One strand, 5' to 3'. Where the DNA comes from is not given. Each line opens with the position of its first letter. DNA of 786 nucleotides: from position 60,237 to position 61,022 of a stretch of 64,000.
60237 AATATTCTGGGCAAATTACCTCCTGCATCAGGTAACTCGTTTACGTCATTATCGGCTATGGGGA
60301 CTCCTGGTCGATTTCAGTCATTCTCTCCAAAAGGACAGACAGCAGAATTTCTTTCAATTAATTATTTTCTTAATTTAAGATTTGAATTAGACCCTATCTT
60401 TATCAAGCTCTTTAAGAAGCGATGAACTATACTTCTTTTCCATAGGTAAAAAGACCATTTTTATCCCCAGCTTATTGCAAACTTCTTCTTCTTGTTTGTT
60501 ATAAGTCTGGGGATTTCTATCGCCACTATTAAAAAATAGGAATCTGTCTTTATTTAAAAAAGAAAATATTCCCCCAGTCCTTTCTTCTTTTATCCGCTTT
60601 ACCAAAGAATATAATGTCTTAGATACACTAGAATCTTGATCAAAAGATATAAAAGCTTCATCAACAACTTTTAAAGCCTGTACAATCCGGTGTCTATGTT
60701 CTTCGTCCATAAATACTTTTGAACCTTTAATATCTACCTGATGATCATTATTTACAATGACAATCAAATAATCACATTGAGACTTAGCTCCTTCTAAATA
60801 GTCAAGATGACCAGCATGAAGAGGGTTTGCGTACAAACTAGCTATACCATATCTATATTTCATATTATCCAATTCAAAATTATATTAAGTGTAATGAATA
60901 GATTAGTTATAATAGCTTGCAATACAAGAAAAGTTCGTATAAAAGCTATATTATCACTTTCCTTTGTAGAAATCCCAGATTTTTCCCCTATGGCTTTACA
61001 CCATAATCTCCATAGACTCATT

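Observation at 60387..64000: Phage-borne nucleotide-sugar pathway cluster (nucleotidyltransferase, HAD phosphatase, GHMP kinase, MTAN-like, epimerase) plus distant gmd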

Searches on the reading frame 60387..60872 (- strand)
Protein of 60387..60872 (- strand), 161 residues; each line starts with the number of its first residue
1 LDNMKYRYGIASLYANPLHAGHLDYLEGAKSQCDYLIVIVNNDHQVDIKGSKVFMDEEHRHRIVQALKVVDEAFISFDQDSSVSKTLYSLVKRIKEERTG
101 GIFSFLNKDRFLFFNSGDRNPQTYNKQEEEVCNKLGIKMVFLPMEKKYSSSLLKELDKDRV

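Call 3: search_protein_families(library=pfam, proteins=[window:60387-60872:-], max_evalue=0.01)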
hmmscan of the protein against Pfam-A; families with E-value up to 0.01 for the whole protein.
window:60387-60872:- (161 aa): 2 families
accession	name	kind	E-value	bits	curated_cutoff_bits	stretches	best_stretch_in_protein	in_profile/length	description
PF01467.32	CTP_transf_like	-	1.7e-11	44.8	21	1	16-155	7-132/133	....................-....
PF02569.21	Pantoate_ligase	-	0.0012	18.5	20.7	0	89-147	38-96/268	Pantoate-beta-alanine ligase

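Call 4: search_protein_families(library=ncbifam, proteins=[window:60387-60872:-], max_evalue=0.01)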
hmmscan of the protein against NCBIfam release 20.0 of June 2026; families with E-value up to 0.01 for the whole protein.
window:60387-60872:- (161 aa): 10 families
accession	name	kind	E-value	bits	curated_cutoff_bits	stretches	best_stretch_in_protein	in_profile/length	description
TIGR00125.1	cyt_tran_rel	domain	1.6e-13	50.6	27.7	1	14-72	7-64/65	adenylyltransferase/cytidyltransferase family protein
TIGR02199.1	rfaE_dom_II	equivalog_domain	8.5e-13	48.3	181.5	1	18-83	23-89/144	D-glycero-beta-D-manno-heptose 1-phosphate adenylyltransferase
TIGR01518.1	g3p_cytidyltrns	equivalog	4.1e-09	36.6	165.4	1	18-79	10-73/125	glycerol-3-phosphate cytidylyltransferase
NF008454.0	PRK11316.1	equivalog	1.1e-08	34.1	521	1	18-81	352-416/475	bifunctional D-glycero-beta-D-manno-heptose-7-phosphate kinase/D-glycero-beta-D-manno-heptose 1-phosphate adenylyltransferase HldE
NF045965.1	RibF_rel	equivalog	0.00011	21.8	200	1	18-156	24-164/279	FAD synthase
TIGR01510.1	coaD_prev_kdtB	equivalog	0.00055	20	103.3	0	16-66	9-55/155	pantetheine-phosphate adenylyltransferase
NF005988.0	PRK08099.1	equivalog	0.0031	16.7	201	1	15-49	73-107/411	multifunctional transcriptional regulator/nicotinamide-nucleotide adenylyltransferase/ribosylnicotinamide kinase NadR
NF005518.0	PRK07143.1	equivalog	0.0042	16.6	232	1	18-80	27-92/281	hypothetical protein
TIGR01526.1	nadR_NMN_Atrans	equivalog_domain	0.0086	15.3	341.15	0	16-53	11-38/325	nicotinamide-nucleotide adenylyltransferase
NF010004.0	PRK13477.1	equivalog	0.0099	14.3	524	0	88-147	37-96/514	bifunctional pantoate--beta-alanine ligase/(d)CMP kinase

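Call 5: search_protein_families(library=phrogs, proteins=[window:60387-60872:-], max_evalue=0.01)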
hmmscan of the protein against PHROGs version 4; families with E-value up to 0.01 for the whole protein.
window:60387-60872:- (161 aa): 2 families
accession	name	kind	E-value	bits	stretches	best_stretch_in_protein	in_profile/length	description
phrog_7878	-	other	2.3e-13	51.4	1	17-154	12-125/131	bifunctional heptose 7-phosphate kinase/heptose 1-phosphate adenyltransferase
phrog_3462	-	moron, auxiliary metabolic gene and host takeover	0.0002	21.7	1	12-62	8-61/346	nicotinamide-nucleotide adenylyltransferase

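Call 36: search_dna_similar(query=window:60387-60872:-, collection=phages, mode=protein, max_rows=25, max_evalue=0.001)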
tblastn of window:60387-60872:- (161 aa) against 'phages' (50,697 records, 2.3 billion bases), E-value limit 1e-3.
Records with a match: 13; places in all: 13; records where one place covers at least 80% of the query: 0.
Best place of each record, by identity: <60% 13.
By first word of the organism name: Synechococcus 4; Bacteroides 3; Prochlorococcus 2; Marine 1; Bacteriophage 1; Cyanophage 1; Listeria 1.
By host as written in the record: Synechococcus sp. WH8109 3; - 2; Prochlorococcus sp. MIT9515 2; Bacteroides thetaiotaomicron VPI-5487 1; Bacteroides thetaiotaomicron VPI-5488 1; Bacteroides thetaiotaomicron VPI-5489 1; Synechococcus sp. WH8102 1; Synechococcus sp. WH7803 1; and 1 more.
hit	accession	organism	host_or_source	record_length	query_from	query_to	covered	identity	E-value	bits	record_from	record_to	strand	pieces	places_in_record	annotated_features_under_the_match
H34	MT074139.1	Bacteroides phage DAC19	Bacteroides thetaiotaomicron VPI-5487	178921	9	81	45%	41.9%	7e-4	44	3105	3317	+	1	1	hypothetical protein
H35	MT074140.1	Bacteroides phage DAC20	Bacteroides thetaiotaomicron VPI-5488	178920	9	81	45%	41.9%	7e-4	44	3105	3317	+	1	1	hypothetical protein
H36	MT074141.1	Bacteroides phage DAC22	Bacteroides thetaiotaomicron VPI-5489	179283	9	81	45%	41.9%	7e-4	44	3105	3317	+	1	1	hypothetical protein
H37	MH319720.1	Marine virus AG-345-D19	single cell amplified by WGA-X; seawater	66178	16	120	65%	27.6%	8e-4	44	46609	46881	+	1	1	record has no annotation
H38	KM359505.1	Prochlorococcus phage P-TIM68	Prochlorococcus sp. MIT9515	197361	16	119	65%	27.6%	2e-4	46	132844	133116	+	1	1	hypothetical protein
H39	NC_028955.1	Prochlorococcus phage P-TIM68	Prochlorococcus sp. MIT9515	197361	16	119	65%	27.6%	2e-4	46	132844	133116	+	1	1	bifunctional heptose 7-phosphate kinase/heptose 1-phosphate ...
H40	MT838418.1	Bacteriophage sp.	human fecal samples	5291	5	80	47%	36.4%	4e-5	48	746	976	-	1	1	record has no annotation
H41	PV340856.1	Synechococcus phage Sf-FS3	Synechococcus sp. WH8102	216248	16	120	65%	25.5%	5e-4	45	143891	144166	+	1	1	cytidyltransferase-like domain-containing protein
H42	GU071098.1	Synechococcus phage S-SSM7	Synechococcus sp. WH8109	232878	16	80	40%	38.5%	3e-5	49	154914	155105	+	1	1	hypothetical protein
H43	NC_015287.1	Synechococcus phage S-SSM7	Synechococcus sp. WH8109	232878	16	80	40%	38.5%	3e-5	49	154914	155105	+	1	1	bifunctional heptose 7-phosphate kinase/heptose 1-phosphate ...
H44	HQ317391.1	Cyanophage S-SSM6a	Synechococcus sp. WH8109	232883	16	80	40%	38.5%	3e-5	49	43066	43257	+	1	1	glycerol-3-phosphate cytidylyltransferase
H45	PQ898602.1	Synechococcus phage S-SCSM2R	Synechococcus sp. WH7803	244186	16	80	40%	35.4%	7e-4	44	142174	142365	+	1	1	glycerol-3-phosphate cytidylyltransferase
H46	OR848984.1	Listeria phage LM 4-14-1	Listeria monocytogenes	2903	18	73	35%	41.1%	8e-4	44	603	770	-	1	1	record has no annotation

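Call 55: search_solved_structures(query=window:60387-60872:-, max_evalue=0.01, show_alignments=2)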
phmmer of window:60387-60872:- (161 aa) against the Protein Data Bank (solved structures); distinct sequences matched with E-value up to 0.01: 5.
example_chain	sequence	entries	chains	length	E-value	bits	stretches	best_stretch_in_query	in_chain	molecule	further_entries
3elb_A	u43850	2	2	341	5.4e-08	36.4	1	17-74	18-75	Ethanolamine-phosphate cytidylyltransferase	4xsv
3glv_A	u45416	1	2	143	1.1e-06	32.2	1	16-81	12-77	Lipopolysaccharide core biosynthesis protein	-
1coz_A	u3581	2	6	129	6.6e-06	29.6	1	17-75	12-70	PROTEIN (GLYCEROL-3-PHOSPHATE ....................) | glycerol-3-phosphate cytidylyltransferase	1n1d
2b7l_A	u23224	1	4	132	2.7e-05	27.7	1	17-72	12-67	glycerol-3-phosphate cytidylyltransferase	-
5x9q_A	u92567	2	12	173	0.0054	20.2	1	17-84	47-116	Putative cytidylyltransferase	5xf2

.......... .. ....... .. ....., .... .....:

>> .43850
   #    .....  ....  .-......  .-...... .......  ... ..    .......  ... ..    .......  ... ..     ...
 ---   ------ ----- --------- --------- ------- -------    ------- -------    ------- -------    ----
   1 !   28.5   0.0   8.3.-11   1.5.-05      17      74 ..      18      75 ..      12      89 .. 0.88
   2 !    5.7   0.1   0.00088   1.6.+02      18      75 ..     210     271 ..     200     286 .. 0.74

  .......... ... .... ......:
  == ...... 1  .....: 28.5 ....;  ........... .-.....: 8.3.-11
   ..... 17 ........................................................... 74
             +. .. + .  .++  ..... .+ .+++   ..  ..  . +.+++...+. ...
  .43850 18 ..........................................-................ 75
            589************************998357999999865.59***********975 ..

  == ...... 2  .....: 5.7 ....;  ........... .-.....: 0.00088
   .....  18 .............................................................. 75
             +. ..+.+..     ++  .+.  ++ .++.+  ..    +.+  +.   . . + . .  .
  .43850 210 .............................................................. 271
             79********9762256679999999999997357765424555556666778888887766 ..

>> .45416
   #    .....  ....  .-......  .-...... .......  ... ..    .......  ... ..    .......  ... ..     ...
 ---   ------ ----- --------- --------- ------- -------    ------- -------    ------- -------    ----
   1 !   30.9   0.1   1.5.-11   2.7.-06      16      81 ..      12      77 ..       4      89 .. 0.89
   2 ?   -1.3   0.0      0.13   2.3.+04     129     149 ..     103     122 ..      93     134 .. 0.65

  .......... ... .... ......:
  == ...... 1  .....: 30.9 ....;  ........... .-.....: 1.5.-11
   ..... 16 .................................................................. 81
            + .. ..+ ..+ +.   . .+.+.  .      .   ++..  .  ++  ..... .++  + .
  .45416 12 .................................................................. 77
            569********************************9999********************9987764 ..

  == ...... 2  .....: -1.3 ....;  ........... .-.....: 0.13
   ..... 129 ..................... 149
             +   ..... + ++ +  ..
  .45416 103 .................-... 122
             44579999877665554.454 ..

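Call 99: find_homologous_proteins(query=window:60387-60872:-, max_evalue=1e-8)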
Query window:60387-60872:- (161 aa): 111 proteins with E <= 1e-8 among 152 candidates.
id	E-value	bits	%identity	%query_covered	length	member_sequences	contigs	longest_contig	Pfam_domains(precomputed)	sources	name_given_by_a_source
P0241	2.1e-97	341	98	98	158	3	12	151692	PF01467.33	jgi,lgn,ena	jgi:cytidyltransferase-like protein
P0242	3.1e-72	260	80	94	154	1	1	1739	PF01467.33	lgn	-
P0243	1.6e-71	257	80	92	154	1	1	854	PF01467.33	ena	-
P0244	1.3e-68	248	76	94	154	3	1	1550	PF01467.33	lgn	-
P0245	2.5e-66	241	74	94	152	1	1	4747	PF01467.33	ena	-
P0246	4.4e-66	240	74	94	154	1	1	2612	PF01467.33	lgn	-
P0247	7.3e-65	236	73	94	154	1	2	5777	PF01467.33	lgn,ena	-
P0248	1.8e-64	234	74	92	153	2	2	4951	PF01467.33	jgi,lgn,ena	-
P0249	3.1e-59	217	66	93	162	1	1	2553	PF01467.33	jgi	jgi:cytidyltransferase-like protein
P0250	7.0e-58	213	65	92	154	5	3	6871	PF01467.33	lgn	-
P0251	1.3e-55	206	67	93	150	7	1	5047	PF01467.33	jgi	jgi:cytidyltransferase-like protein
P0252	6.2e-55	204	67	89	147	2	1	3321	PF01467.33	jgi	jgi:cytidyltransferase-like protein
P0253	8.3e-52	193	64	92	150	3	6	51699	PF01467.33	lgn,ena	-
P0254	5.2e-42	162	80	63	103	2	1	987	-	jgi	jgi:hypothetical protein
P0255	3.8e-39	152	53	93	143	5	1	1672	PF01467.33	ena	-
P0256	1.4e-36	144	53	91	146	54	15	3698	PF01467.33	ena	-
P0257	5.5e-36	142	51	91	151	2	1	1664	PF01467.33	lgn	-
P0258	1.0e-34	138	55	89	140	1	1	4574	PF01467.33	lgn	-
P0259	9.4e-33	131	53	96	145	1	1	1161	PF01467.33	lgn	-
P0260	2.0e-32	130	51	91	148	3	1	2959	PF01467.33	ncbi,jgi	jgi:cytidyltransferase-like protein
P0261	2.4e-32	130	50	95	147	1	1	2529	PF01467.33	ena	-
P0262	2.8e-32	130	52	91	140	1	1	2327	PF01467.33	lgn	-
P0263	3.0e-32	130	50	95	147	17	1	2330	PF01467.33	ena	-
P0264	3.3e-32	130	50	95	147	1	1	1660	PF01467.33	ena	-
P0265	2.0e-31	127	49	93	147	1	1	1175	PF01467.33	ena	-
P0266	2.0e-31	127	49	95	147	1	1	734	PF01467.33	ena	-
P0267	2.0e-31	127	49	95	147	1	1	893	PF01467.33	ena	-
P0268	2.2e-31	127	49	95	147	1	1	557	PF01467.33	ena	-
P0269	2.2e-31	127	49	95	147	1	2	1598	PF01467.33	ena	-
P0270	2.2e-31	127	49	95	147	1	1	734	PF01467.33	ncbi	-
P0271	4.1e-31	126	49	95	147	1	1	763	PF01467.33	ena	-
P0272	4.9e-31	126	46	96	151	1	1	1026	PF01467.33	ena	-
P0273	2.0e-30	124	47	87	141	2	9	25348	PF01467.33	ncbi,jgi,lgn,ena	jgi:D-beta-D-heptose 7-phosphate kinase/D-beta-D-heptose 1-phosphate adenosyltransferase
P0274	2.0e-29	121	47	93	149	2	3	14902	PF01467.33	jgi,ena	-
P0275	2.3e-29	120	46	91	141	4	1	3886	PF01467.33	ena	-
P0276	7.8e-29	119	47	96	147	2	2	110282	PF01467.33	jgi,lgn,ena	-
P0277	8.8e-28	115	46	91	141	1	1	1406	PF01467.33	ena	-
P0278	8.9e-28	115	46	91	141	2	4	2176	PF01467.33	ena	-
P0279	1.2e-27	115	42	95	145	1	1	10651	PF01467.33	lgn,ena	-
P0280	1.7e-27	114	51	93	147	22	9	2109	PF01467.33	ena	-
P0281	4.0e-27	113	45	91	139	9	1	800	PF01467.33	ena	-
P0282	1.1e-26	112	47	91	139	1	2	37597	PF01467.33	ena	-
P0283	1.2e-26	112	51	93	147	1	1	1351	PF01467.33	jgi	-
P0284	1.5e-26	111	45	91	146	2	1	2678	PF01467.33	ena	-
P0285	1.7e-26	111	49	93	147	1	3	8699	PF01467.33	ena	-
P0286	2.0e-26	111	46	94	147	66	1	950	PF01467.33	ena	-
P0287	7.4e-26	109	54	78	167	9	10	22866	PF01467.33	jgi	jgi:D-beta-D-heptose 7-phosphate kinase/D-beta-D-heptose 1-phosphate adenosyltransferase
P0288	1.1e-25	109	50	95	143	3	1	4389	PF01467.33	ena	-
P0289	1.2e-25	108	47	93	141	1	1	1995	PF01467.33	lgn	-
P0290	1.2e-25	108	49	93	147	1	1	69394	PF01467.33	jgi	jgi:cytidyltransferase-like protein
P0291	2.7e-24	104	46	95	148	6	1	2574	PF01467.33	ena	-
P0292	3.1e-24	104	46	95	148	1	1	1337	PF01467.33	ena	-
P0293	7.1e-24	103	45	93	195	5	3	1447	PF01467.33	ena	-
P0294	1.0e-23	102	43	96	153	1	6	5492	PF01467.33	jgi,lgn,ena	-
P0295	2.8e-23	101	45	88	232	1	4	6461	PF01467.33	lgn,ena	-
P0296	4.9e-23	100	45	91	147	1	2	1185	PF01467.33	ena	-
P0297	6.7e-23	100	45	91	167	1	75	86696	PF01467.33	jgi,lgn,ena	-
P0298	6.7e-23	100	45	91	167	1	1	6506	PF01467.33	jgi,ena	-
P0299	6.7e-23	100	45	91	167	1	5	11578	PF01467.33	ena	-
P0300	6.7e-23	100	45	91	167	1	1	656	PF01467.33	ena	-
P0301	6.8e-23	100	45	91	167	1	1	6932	PF01467.33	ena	-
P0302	6.8e-23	99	45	91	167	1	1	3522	PF01467.33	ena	-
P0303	6.9e-23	99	45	91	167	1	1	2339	PF01467.33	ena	-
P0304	8.5e-23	99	46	81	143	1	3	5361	PF01467.33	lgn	-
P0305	8.7e-23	99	45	91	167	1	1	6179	PF01467.33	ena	-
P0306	8.8e-23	99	48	78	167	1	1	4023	PF01467.33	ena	-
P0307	8.9e-23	99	47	93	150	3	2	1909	PF01467.33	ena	-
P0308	9.5e-23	99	46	92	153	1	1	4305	PF01467.33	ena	-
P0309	1.0e-22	99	46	91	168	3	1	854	PF01467.33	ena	-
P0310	1.2e-22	99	43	91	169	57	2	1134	PF01467.33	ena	-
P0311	2.4e-22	98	45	91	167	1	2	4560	PF01467.33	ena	-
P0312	5.9e-22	96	45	82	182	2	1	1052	PF01467.33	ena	-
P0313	1.2e-21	95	43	88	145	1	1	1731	PF01467.33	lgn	-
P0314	2.8e-21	94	45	82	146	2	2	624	PF01467.33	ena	-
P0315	2.9e-21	94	47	82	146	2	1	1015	PF01467.33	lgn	-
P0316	4.3e-21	94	44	93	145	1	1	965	PF01467.33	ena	-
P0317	2.0e-20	91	41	93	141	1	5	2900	PF01467.33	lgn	-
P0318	4.5e-20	90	43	89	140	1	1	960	PF01467.33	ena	-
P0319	1.2e-19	89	44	91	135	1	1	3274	PF01467.33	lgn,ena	-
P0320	1.4e-19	89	43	89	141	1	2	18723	PF01467.33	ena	-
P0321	2.1e-19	88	41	98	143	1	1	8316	PF01467.33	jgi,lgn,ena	-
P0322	2.4e-19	88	40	95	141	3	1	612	PF01467.33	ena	-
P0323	4.2e-19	87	42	90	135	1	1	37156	PF01467.33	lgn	-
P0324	4.3e-19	87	40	95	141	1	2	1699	PF01467.33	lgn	-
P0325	4.4e-19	87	43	88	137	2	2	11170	PF01467.33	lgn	-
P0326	7.3e-19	86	61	48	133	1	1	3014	PF01467.33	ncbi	-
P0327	8.1e-19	86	43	91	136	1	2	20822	PF01467.33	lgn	-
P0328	1.1e-18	86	41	94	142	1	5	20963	PF01467.33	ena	-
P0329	1.4e-18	86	45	88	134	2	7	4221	PF01467.33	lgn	-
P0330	1.4e-18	85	43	89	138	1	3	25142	PF01467.33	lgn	-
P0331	1.4e-18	85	42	89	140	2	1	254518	PF01467.33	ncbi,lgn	ncbi:MAG: adenylyltransferase/cytidyltransferase family protein [Flavobacteriaceae bacterium]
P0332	2.0e-18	85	42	92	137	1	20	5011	PF01467.33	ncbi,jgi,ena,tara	tara:strand:- start:47 stop:460 length:414 start_codon:yes stop_codon:yes gene_type:complete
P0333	2.4e-18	85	46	84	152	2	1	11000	PF01467.33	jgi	jgi:cytidyltransferase-like protein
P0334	2.4e-18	85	42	91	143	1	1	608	PF01467.33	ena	-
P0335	2.8e-18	85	42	92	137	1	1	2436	PF01467.33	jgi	-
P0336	2.8e-18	85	42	92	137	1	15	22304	PF01467.33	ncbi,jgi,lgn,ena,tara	tara:strand:- start:6 stop:419 length:414 start_codon:yes stop_codon:yes gene_type:complete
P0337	3.0e-18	84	40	89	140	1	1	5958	PF01467.33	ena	-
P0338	3.5e-18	84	42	81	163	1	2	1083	PF01467.33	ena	-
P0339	5.4e-18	84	44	81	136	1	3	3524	PF01467.33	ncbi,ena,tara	tara:strand:+ start:758 stop:1168 length:411 start_codon:yes stop_codon:yes gene_type:complete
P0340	8.4e-18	83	41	93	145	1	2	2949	PF01467.33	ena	-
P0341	1.1e-17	83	41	92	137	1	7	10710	PF01467.33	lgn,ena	-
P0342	1.2e-17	82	41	92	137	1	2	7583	PF01467.33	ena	-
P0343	1.6e-17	82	41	91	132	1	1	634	PF01467.33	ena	-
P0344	1.6e-17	82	41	91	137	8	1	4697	PF01467.33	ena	-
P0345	1.8e-17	82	42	92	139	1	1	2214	PF01467.33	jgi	jgi:cytidyltransferase-like protein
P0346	7.7e-17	80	43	82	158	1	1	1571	PF01467.33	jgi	jgi:cytidyltransferase-like protein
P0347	9.8e-17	80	44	87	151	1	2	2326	PF01467.33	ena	-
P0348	2.4e-16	78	44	88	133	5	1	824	PF01467.33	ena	-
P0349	1.1e-14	73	37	82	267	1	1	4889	PF07883.18,PF01467.33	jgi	jgi:cytidyltransferase-like protein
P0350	1.3e-12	66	40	87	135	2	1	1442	PF01467.33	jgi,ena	-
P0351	1.5e-12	66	40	91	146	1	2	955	PF01467.33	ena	-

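Call 100: find_encoding_contigs(protein=P0241, flank=10000, max_places=3)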
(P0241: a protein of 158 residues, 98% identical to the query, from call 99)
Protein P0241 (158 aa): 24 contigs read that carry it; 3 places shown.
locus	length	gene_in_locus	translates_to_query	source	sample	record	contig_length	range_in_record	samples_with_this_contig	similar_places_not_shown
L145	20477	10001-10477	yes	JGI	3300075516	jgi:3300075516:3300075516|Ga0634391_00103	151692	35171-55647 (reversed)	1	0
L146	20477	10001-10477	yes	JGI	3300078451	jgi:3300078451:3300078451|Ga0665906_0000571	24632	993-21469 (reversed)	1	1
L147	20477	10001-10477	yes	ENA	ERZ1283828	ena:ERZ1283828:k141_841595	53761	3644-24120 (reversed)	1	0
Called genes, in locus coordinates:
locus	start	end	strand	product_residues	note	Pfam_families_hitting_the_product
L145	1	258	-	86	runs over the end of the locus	-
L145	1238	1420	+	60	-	-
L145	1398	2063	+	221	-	PF00149:Metallophos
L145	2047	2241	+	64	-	-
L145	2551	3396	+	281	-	-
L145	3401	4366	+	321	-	PF00534:Glycos_transf_1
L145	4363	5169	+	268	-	PF00535:Glycos_transf_2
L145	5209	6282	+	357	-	PF02350:Epimerase_2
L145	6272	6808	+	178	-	-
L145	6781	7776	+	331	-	PF01073:3Beta_HSD, PF01370:Epimerase, PF04321:RmlD_sub_bind, PF13460:NAD_binding_10 (weak), PF16363:GDP_Man_Dehyd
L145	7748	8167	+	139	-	PF00908:dTDP_sugar_isom (weak), PF05523:FdtA, PF14667:Polysacc_synt_C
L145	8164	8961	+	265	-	PF01370:Epimerase (weak), PF04321:RmlD_sub_bind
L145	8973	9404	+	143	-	PF00583:Acetyltransf_1, PF13508:Acetyltransf_7, PF13673:Acetyltransf_10 (weak)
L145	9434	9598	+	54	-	-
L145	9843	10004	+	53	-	-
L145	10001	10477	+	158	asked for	PF01467:CTP_transf_like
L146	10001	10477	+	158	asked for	PF01467:CTP_transf_like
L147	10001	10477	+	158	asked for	PF01467:CTP_transf_like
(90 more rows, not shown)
